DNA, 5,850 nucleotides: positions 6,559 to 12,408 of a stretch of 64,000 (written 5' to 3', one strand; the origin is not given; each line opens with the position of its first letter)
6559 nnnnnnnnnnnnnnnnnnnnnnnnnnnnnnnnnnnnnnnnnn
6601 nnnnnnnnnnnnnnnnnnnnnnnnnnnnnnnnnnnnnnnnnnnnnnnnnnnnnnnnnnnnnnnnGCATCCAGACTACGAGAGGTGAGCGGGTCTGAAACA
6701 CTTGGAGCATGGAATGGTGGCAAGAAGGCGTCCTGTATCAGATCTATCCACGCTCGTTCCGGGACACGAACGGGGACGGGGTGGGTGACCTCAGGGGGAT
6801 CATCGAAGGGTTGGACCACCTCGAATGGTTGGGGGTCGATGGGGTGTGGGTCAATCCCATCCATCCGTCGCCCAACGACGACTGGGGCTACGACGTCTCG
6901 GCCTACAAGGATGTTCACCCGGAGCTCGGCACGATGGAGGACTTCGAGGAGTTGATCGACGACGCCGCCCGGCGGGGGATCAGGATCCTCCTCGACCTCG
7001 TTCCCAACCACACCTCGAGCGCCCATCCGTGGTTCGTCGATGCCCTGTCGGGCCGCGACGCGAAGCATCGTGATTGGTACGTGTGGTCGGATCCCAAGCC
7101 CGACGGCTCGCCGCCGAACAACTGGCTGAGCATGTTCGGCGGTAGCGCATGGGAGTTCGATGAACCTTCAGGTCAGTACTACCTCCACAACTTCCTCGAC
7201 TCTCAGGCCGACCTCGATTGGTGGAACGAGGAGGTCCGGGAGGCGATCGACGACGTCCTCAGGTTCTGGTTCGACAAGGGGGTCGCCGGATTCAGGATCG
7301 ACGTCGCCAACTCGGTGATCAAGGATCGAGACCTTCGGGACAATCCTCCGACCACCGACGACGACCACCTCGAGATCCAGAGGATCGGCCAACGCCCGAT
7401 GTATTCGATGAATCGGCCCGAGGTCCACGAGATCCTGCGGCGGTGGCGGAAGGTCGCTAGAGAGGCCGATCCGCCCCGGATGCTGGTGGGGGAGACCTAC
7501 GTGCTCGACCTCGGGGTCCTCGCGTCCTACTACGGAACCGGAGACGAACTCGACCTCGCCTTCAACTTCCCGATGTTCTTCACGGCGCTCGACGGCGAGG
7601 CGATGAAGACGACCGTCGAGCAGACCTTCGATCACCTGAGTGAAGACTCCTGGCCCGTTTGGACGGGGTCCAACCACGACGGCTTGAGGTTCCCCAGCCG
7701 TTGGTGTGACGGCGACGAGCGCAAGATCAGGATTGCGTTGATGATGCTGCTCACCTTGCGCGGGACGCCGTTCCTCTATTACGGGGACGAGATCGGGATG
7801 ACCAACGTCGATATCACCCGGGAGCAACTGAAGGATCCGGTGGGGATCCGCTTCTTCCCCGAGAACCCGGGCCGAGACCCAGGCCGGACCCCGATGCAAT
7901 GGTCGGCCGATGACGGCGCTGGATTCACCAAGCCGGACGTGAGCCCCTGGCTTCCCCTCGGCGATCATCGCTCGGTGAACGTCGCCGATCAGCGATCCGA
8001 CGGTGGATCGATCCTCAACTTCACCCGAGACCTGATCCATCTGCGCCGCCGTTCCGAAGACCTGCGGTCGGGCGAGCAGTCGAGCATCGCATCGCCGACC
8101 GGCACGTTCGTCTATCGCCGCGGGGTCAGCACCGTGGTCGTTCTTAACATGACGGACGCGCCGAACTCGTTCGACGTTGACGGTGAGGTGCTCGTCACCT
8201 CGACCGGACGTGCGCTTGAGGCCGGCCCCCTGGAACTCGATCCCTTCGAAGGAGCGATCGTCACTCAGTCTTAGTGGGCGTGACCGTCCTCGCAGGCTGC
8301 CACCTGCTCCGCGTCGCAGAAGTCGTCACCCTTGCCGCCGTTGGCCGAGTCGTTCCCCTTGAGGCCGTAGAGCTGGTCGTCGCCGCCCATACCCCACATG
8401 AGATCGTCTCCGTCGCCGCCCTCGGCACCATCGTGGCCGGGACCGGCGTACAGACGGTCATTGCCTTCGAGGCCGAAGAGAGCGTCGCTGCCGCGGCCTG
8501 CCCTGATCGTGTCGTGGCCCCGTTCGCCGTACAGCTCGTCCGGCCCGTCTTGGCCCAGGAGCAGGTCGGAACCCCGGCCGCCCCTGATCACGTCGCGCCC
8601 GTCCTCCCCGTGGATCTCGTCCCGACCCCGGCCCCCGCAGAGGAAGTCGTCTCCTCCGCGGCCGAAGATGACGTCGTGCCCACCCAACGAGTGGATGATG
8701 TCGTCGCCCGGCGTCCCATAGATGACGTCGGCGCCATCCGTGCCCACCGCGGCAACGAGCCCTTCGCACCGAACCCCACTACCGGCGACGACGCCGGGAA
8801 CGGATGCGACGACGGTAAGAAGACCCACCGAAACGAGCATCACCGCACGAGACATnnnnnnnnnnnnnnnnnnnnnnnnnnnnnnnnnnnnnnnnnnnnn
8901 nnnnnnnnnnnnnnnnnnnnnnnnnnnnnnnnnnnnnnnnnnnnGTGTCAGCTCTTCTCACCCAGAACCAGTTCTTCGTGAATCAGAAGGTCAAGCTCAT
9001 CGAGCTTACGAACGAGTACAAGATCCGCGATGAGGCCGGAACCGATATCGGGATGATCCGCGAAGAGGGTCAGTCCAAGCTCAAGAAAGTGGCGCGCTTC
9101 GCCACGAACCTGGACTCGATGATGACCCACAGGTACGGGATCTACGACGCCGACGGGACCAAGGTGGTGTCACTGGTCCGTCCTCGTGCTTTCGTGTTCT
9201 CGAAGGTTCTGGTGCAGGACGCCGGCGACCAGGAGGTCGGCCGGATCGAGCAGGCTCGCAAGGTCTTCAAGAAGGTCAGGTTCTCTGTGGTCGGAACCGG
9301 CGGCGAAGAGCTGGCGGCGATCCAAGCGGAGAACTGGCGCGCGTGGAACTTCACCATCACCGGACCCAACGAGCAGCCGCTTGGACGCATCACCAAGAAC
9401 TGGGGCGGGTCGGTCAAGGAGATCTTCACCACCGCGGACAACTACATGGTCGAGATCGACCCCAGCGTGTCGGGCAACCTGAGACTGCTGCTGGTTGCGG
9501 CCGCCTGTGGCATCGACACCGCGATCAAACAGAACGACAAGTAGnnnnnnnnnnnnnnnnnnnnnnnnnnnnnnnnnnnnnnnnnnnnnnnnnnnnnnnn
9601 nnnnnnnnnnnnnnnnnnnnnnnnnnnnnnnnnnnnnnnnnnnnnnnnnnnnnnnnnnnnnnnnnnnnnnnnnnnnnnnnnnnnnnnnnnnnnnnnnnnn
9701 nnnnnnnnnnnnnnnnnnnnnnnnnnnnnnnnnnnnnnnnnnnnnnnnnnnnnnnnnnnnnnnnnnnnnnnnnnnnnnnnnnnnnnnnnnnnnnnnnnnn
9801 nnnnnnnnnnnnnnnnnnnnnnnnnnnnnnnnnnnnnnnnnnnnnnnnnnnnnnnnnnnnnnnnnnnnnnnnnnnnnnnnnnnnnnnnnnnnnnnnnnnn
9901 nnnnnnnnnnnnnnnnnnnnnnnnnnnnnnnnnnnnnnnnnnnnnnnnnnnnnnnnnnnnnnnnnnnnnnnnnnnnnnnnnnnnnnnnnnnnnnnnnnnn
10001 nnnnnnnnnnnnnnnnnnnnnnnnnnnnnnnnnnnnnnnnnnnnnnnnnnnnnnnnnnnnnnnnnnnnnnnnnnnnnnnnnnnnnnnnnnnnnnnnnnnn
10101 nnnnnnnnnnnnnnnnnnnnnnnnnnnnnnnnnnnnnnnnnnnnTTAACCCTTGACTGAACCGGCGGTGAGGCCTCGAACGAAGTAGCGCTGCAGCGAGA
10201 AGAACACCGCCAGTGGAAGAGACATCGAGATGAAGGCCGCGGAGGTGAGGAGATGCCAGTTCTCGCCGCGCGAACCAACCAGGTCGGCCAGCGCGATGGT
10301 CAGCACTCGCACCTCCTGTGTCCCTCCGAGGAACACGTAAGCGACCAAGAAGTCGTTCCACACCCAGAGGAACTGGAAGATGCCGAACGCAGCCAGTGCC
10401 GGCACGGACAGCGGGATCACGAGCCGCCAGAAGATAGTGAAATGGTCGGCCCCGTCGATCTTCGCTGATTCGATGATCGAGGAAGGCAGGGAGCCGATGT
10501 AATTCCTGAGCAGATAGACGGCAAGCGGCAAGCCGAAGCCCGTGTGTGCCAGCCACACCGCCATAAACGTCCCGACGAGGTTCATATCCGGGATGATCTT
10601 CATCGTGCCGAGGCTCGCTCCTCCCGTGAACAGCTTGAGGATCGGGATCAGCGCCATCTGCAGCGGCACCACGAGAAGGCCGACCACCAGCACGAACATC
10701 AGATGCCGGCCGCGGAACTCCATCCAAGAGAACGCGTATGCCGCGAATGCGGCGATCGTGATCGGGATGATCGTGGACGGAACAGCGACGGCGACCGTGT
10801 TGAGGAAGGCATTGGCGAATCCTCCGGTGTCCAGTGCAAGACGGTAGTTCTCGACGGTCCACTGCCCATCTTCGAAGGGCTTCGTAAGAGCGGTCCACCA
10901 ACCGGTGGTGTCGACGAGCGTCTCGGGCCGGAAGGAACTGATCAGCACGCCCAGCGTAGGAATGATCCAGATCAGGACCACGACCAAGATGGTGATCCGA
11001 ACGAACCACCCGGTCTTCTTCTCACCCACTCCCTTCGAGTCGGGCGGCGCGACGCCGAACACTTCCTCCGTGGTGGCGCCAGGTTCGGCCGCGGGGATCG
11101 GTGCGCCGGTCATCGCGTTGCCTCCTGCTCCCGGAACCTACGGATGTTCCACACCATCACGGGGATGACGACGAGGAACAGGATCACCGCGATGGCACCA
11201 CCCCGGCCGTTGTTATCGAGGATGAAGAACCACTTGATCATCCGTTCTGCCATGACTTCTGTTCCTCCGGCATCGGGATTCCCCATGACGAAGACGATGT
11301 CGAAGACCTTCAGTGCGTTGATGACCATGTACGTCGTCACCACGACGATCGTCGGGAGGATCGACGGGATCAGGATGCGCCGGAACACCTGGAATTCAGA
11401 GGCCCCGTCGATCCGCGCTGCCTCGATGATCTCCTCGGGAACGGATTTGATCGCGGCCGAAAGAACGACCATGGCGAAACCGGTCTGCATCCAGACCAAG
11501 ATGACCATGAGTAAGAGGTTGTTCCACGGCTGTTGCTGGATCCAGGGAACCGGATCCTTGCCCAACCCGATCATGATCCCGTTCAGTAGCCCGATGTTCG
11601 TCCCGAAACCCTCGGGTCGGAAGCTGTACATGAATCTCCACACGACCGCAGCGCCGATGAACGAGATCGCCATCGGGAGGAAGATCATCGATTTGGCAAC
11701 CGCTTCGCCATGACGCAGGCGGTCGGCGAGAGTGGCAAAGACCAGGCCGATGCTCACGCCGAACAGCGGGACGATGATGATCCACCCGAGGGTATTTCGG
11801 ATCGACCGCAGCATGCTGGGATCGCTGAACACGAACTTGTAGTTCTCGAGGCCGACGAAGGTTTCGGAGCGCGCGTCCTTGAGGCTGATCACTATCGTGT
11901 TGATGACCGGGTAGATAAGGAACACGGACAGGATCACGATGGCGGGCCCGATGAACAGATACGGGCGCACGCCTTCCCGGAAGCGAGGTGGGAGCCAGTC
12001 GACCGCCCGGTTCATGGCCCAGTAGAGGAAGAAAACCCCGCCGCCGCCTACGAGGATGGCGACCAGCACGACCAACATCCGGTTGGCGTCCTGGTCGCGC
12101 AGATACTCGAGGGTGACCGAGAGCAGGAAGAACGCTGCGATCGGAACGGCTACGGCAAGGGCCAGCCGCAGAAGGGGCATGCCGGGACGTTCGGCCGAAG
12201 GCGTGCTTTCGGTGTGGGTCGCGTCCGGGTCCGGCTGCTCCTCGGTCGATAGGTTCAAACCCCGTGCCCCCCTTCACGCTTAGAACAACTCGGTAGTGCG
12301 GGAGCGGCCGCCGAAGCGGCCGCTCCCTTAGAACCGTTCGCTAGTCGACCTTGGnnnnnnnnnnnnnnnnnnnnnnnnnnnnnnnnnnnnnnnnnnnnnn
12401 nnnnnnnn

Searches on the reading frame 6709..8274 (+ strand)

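Call 13: search_protein_families(library=pfam, proteins=[window:6709-8274:+], max_evalue=0.001)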
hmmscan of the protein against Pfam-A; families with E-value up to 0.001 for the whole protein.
window:6709-8274:+ (521 aa): 2 families
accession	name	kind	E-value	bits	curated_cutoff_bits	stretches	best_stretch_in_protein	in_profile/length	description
PF00128.31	Alpha-amylase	-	2.9e-128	429.3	22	1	11-455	1-446/446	Alpha amylase, catalytic domain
PF11941.14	DUF3459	-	4.7e-06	27.3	22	1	438-512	1-84/90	Domain of unknown function (DUF3459)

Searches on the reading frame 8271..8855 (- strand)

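Call 13: search_protein_families(library=pfam, proteins=[window:8271-8855:-], max_evalue=0.001)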
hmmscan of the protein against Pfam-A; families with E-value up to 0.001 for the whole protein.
window:8271-8855:- (194 aa): 1 family
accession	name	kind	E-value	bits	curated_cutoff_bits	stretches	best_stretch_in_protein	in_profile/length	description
PF00353.25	HemolysinCabind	-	9.1e-38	128.2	23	6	64-99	1-36/36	RTX calcium-binding nonapeptide repeat (4 copies)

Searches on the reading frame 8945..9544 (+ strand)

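Call 13: search_protein_families(library=pfam, proteins=[window:8945-9544:+], max_evalue=0.001)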
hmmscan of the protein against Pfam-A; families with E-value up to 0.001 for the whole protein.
window:8945-9544:+ (199 aa): 1 family
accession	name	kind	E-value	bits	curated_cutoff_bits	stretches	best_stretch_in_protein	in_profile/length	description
PF03803.21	Scramblase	-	1.8e-22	80.2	25.4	1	3-192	17-216/221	Scramblase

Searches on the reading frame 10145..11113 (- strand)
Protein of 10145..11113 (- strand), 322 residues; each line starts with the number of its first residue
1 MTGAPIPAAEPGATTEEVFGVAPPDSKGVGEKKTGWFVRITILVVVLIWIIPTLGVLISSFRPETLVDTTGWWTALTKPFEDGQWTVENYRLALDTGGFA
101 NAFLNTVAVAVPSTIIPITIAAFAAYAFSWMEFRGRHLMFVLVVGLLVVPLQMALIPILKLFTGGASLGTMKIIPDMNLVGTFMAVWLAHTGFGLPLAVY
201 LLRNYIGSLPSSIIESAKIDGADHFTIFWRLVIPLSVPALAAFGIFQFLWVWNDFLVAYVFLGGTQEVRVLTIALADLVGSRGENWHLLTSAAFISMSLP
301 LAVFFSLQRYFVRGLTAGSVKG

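Call 13: search_protein_families(library=pfam, proteins=[window:10145-11113:-], max_evalue=0.001)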
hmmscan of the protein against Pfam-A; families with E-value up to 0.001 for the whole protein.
window:10145-11113:- (322 aa): 1 family
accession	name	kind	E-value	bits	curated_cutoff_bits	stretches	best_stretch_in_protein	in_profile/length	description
PF00528.27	BPD_transp_1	-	4.9e-13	49.6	26.4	1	118-315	2-182/184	Binding-protein-dependent transport system inner membrane component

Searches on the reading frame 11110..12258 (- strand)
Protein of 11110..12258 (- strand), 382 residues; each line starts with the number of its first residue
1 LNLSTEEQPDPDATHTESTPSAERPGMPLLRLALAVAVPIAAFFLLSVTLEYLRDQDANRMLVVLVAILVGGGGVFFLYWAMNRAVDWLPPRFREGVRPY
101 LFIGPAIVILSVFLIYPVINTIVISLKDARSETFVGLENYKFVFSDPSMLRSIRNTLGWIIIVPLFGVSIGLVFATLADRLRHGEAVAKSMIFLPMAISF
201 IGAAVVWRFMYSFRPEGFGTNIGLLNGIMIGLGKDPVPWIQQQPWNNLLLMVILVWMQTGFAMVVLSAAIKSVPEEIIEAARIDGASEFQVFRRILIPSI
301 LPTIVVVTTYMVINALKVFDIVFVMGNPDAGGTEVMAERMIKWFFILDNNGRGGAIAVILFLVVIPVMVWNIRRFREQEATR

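Call 14: search_protein_families(library=pfam, proteins=[window:11110-12258:-], max_evalue=0.001)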
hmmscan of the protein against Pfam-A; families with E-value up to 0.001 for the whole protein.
window:11110-12258:- (382 aa): 1 family
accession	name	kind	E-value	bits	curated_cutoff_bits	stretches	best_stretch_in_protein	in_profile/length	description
PF00528.27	BPD_transp_1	-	2.3e-16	60.5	26.4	1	167-365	1-167/184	Binding-protein-dependent transport system inner membrane component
